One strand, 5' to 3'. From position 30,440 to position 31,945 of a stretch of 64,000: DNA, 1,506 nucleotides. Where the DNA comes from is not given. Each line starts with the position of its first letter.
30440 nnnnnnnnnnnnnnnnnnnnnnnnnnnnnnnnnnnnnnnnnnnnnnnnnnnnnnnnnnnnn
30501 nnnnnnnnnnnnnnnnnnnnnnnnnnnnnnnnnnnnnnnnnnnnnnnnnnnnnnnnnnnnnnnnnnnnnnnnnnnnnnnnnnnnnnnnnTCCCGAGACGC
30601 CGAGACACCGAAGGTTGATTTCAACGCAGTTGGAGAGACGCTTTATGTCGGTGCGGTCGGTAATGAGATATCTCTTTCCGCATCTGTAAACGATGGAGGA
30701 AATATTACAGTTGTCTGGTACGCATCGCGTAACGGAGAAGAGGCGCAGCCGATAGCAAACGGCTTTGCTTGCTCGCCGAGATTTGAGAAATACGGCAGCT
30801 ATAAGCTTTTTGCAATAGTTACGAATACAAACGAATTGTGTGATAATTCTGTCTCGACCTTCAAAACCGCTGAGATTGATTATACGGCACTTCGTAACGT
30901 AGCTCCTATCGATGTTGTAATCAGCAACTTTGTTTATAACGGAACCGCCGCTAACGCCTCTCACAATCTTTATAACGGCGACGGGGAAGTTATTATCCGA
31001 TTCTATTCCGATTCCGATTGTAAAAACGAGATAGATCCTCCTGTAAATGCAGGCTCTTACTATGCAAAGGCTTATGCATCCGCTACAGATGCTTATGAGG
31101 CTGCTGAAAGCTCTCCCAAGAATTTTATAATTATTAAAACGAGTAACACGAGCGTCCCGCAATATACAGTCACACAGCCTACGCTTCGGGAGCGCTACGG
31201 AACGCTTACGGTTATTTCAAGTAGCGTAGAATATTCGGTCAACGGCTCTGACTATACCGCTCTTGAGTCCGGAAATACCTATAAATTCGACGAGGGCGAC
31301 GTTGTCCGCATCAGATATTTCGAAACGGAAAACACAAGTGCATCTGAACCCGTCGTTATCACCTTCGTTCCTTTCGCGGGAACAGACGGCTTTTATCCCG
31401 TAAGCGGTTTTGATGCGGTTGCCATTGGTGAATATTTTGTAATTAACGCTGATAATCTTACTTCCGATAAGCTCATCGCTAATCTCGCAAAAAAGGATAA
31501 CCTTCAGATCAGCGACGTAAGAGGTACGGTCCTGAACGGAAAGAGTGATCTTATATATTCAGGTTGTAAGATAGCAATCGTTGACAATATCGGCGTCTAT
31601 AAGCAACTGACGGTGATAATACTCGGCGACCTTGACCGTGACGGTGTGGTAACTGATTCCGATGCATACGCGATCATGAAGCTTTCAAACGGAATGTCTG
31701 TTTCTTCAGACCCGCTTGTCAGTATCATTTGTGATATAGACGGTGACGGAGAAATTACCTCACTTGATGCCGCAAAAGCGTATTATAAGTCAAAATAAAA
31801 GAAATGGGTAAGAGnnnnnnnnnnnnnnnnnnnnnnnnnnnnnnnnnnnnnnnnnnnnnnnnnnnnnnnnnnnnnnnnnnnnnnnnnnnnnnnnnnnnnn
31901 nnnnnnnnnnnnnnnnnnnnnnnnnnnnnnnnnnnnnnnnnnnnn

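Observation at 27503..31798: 4.3-kb gene: M23 peptidoglycan peptidase fused to adhesin-type modules and a C-terminal dockerin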

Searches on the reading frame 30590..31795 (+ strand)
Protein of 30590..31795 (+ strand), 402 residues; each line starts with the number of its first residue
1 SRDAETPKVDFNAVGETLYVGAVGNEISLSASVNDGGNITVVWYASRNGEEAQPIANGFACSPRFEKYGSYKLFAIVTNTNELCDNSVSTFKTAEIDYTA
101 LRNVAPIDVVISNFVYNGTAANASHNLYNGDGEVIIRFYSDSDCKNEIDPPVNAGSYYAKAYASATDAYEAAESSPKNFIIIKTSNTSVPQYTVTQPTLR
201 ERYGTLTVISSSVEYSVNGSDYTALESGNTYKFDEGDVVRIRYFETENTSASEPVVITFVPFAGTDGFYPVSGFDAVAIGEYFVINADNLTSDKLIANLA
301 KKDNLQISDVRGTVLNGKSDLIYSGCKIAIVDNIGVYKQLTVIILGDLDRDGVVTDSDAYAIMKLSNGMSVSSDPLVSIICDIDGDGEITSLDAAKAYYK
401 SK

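Call 33: predict_structure(alignment_id=A3)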
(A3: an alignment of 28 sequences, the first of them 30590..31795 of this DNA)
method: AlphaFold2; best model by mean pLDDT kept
length: 402 residues; sequences in the alignment: 28
mean_pLDDT: 95.0   pTM: 0.67
mean pLDDT of the five models: 95.0, 94.6, 94.6, 94.5, 94.3
residues with pLDDT >= 90: 376; 70-90: 25; 50-70: 1; < 50: 0
segments of 3 or more residues with pLDDT < 50: none
pLDDT, mean of each block of 10 residues (from residue 1): 89 94 95 94 97 97 95 97 93 96 97 97 96 97 97 98 97 98 97 96 96 97 96 97 97 98 94 93 94 96 95 95 96 94 94 94 92 85 90 92 86
secondary structure, 60 per line:
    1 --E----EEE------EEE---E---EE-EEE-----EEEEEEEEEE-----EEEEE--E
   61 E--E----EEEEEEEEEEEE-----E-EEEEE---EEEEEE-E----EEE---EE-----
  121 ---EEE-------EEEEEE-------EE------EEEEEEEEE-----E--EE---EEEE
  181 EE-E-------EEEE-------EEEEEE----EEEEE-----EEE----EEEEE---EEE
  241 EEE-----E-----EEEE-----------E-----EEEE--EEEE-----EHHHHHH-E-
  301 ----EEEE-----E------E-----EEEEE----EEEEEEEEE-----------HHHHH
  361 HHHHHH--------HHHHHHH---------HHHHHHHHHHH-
elements in order: E8-10 E17-19 E30-32 E38-47 E53-57 E69-80 E88-92 E96-101 E108-110 E124-126 E134-139 E155-163 E177-182 E192-195 E203-208 E213-217 E223-225 E230-234 E238-243 E255-258 E276-279 E282-285 H292-297 E305-308 E327-331 E336-344 H356-366 H375-381 H391-401

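Call 37: fold_search(model_id=the predicted structure, library=pdb)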
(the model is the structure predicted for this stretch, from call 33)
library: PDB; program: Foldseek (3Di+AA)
matches with E <= 10: 1990; with E <= 0.001: 41
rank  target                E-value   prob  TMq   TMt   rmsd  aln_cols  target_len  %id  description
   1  9fly_A                4.5e-08  1.00  0.33  0.18  11.0       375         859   12  CryoEM structure of the base (4151-5009) in the grappling hook protein A (GhpA) in the bacterium Aureispira sp. CCB-QB (released 2024-10-16)
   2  8v29_B                1.3e-06  1.00  0.23  0.17  24.1       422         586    9  Cryo-EM structure of human type I OSM receptor complex: model for full extracellular assembly (released 2024-11-20)
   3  6o89_H                9.1e-05  1.00  0.19  0.22  28.6       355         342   12  Anti-CD28xCD3 CODV Fab (released 2019-11-20)
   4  5dk3_G                9.6e-05  0.95  0.17  0.16  17.6       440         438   11  Crystal Structure of Pembrolizumab, a full length IgG4 antibody (released 2015-11-18)
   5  1hzh_H                1.3e-04  0.87  0.14  0.13  19.5       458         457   10  CRYSTAL STRUCTURE OF THE INTACT HUMAN IGG B12 WITH BROAD AND POTENT ACTIVITY AGAINST PRIMARY HIV-1 ISOLATES: A TEMPLAT (released 2001-08-15)
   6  3l5h_A                1.5e-04  0.99  0.22  0.17  24.5       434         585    9  Crystal structure of the full ectodomain of human gp130: New insights into the molecular assembly of receptor complexe (released 2010-05-19)
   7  1za6_B                1.9e-04  0.97  0.14  0.17  22.0       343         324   13  The structure of an antitumor CH2-domain-deleted humanized antibody (released 2005-05-10)
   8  9ozi_A                2.0e-04  1.00  0.28  0.10  11.6       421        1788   12  Cryo-EM structure of chicken ROS1 in apo-state. This is the complete map and model. (released 2026-02-25)
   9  5utk_A                2.0e-04  0.99  0.19  0.24  14.9       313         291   14  Crystal structure of the membrane proximal three fibronectin type III (FNIII) domains of Tie2 (Tie2[FNIIIa-c]) (released 2017-04-12)
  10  3c5z_E                2.1e-04  0.72  0.10  0.18  29.3       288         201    9  Crystal structure of mouse MHC class II I-Ab/3K peptide complexed with mouse TCR B3K506 (released 2008-04-29)
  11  5fhx_H                2.2e-04  0.99  0.19  0.21  24.9       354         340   11  CRYSTAL STRUCTURE OF CODV IN COMPLEX WITH IL4 AT 2.55 Ang. RESOLUTION. (released 2016-03-30)
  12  8sjk_B                2.6e-04  0.90  0.16  0.15  28.7       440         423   10  Pembrolizumab Caffeine crystal (released 2024-04-24)
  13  9jd1_A                2.6e-04  0.82  0.11  0.19  29.2       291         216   10  Crystal structure of TMPRSS2 in complex with Fab (released 2025-07-30)
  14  8xk1_A                2.8e-04  1.00  0.23  0.14  12.2       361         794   10  Cryo-EM structure of human insulin receptor bound to 4 IGF-I (released 2024-12-25)
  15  7biz_A                3.4e-04  0.85  0.18  0.15  34.3       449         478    9  Structure of a B12 binding lipoprotein from Bacteroides thetaiotaomicron (released 2022-03-02)
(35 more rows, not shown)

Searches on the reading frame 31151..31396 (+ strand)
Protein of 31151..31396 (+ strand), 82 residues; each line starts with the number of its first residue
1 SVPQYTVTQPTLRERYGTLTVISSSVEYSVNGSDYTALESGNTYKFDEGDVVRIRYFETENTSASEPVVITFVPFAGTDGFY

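Call 65: search_protein_families(library=pfam, proteins=[window:31151-31396:+], max_evalue=10)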
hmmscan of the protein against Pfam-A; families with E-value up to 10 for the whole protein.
window:31151-31396:+ (82 aa): 1 family
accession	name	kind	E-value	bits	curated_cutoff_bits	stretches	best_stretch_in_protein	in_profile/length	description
PF14054.11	DUF4249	-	0.012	15.6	28.5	1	9-71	37-106/269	Domain of unknown function (DUF4249)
